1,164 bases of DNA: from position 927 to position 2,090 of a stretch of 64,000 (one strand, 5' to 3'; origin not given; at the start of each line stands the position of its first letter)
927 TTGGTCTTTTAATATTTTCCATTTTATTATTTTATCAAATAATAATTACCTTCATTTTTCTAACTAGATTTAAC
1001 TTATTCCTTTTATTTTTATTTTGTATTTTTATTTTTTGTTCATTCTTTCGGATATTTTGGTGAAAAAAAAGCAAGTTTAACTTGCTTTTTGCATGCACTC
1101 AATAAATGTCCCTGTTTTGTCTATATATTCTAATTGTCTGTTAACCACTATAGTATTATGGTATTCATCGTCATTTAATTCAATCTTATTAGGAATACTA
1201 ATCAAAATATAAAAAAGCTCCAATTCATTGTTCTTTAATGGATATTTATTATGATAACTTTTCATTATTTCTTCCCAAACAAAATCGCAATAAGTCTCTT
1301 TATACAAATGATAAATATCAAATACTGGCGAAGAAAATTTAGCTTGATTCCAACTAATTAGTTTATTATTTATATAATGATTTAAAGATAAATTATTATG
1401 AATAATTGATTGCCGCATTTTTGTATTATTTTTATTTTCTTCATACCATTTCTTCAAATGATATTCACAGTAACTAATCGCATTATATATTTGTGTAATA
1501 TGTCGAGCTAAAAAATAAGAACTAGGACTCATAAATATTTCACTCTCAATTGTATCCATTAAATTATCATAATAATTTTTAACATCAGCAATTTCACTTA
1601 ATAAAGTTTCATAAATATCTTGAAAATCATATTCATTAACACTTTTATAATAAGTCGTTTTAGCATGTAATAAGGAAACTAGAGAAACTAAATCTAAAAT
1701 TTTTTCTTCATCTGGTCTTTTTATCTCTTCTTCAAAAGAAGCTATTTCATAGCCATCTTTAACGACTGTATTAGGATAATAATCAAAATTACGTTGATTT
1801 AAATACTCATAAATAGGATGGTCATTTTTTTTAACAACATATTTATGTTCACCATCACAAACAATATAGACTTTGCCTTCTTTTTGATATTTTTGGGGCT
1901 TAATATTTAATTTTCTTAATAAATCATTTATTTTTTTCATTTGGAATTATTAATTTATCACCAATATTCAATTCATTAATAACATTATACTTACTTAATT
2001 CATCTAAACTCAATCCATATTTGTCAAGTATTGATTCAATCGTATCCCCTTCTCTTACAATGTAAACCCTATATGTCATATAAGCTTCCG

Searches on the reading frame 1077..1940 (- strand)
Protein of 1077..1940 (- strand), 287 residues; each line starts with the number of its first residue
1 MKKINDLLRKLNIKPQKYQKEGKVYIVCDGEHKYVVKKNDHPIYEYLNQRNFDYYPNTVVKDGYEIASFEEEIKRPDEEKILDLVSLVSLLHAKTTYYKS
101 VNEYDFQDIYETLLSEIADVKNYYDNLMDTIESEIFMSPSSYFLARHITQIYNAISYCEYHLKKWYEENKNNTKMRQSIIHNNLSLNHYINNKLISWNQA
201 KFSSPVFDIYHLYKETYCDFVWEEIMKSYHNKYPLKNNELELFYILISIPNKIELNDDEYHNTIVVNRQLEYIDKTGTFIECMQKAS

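Call 65: find_encoding_contigs(protein=window:1077-1940:-, flank=10000, max_places=2)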
Protein window:1077-1940:- (287 aa): 6 contigs read that carry it; 2 places shown.
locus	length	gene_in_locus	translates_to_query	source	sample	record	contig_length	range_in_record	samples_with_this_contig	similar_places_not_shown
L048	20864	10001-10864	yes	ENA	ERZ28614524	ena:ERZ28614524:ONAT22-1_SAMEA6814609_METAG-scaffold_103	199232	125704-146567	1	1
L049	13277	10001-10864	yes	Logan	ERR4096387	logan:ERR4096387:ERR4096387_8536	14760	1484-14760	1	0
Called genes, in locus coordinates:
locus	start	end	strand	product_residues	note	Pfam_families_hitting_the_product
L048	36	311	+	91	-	PF00216:Bac_DNA_binding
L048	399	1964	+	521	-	-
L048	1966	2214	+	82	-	-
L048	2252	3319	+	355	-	PF01743:PolyA_pol, PF12627:PolyA_pol_RNAbd (weak), PF13735:tRNA_NucTran2_2 (weak)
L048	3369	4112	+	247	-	-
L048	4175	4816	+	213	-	PF21984:DnaD_N, PF07261:DnaB_2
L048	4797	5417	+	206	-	PF00730:HhH-GPD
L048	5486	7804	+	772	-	PF02190:LON_substr_bdg, PF13401:AAA_22 (faint), PF00931:NB-ARC (faint), PF00004:AAA, PF07728:AAA_5 (weak), PF22667:Lon_lid, PF05362:Lon_C, PF13541:ChlI (weak), +1 more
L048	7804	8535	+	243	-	-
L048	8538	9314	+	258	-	-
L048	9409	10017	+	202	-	PF20918:SPOCS_spoVID-N (faint), PF01476:LysM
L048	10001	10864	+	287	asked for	-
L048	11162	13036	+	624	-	PF09479:Flg_new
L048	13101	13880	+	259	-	PF05582:Peptidase_U57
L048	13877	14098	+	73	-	PF06257:VEG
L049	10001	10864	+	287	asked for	-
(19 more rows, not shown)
